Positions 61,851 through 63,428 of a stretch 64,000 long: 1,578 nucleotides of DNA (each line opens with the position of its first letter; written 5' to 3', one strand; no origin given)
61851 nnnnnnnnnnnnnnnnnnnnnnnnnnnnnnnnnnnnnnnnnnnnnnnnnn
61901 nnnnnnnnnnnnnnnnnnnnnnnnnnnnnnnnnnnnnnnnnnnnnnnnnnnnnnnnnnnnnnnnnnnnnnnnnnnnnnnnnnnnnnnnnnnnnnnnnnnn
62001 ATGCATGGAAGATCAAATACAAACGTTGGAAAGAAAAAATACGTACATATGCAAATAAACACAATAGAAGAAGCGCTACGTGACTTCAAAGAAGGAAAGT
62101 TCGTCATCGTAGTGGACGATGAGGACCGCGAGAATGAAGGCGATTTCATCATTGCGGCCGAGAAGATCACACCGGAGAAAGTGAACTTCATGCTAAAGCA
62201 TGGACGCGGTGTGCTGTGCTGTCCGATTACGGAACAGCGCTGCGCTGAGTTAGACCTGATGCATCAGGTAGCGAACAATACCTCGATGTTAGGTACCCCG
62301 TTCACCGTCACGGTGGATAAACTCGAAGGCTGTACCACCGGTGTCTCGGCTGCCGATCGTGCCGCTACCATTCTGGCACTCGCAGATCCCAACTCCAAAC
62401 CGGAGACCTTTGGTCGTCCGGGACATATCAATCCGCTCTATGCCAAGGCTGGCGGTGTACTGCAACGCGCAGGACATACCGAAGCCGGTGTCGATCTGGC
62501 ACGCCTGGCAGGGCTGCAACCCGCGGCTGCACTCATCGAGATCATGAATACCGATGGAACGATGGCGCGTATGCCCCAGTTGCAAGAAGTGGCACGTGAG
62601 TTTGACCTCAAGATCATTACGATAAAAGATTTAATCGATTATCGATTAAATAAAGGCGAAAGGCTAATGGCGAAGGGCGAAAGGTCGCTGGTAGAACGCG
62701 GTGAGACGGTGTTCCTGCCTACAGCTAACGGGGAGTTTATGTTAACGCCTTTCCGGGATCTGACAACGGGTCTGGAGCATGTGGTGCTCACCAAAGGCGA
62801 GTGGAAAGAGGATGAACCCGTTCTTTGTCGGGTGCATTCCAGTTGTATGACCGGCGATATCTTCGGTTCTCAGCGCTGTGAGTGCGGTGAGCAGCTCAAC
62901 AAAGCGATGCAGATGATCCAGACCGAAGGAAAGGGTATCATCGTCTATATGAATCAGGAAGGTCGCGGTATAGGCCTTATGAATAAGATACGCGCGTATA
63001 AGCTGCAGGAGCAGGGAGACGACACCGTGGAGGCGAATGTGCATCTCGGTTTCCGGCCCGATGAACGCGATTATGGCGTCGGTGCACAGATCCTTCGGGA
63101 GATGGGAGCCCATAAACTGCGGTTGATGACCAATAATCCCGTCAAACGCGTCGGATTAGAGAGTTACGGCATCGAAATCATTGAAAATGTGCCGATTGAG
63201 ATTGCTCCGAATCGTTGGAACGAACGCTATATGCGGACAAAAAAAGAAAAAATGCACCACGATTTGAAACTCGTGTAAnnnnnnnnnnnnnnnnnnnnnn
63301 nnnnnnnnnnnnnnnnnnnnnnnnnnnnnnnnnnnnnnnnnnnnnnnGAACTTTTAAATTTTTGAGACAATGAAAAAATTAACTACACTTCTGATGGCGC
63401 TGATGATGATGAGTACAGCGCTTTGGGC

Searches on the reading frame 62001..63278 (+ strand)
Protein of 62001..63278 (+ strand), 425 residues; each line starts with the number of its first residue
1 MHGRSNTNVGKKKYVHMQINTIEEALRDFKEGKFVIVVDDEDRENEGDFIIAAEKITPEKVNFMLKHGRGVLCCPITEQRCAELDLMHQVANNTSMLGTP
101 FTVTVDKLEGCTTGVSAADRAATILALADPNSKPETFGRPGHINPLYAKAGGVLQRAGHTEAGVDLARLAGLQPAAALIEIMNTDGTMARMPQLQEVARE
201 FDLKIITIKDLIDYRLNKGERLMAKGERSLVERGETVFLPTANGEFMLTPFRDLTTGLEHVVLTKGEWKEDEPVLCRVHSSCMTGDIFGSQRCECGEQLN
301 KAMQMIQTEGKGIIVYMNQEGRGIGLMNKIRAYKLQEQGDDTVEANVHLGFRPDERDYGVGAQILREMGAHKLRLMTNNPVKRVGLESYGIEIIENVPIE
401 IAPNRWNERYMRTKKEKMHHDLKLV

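Call 55: search_protein_families(library=pfam, proteins=[window:62001-63278:+])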
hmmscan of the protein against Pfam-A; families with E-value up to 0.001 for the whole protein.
window:62001-63278:+ (425 aa): 2 families
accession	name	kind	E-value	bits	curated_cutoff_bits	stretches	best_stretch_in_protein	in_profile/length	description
PF00926.24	DHBP_synthase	-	8.7e-84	280.2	26.4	1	23-214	1-191/191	3,4-dihydroxy-2-butanone 4-phosphate synthase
PF00925.25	GTP_cyclohydro2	-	2.2e-69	232.7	23.3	1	236-398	5-165/165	GTP cyclohydrolase II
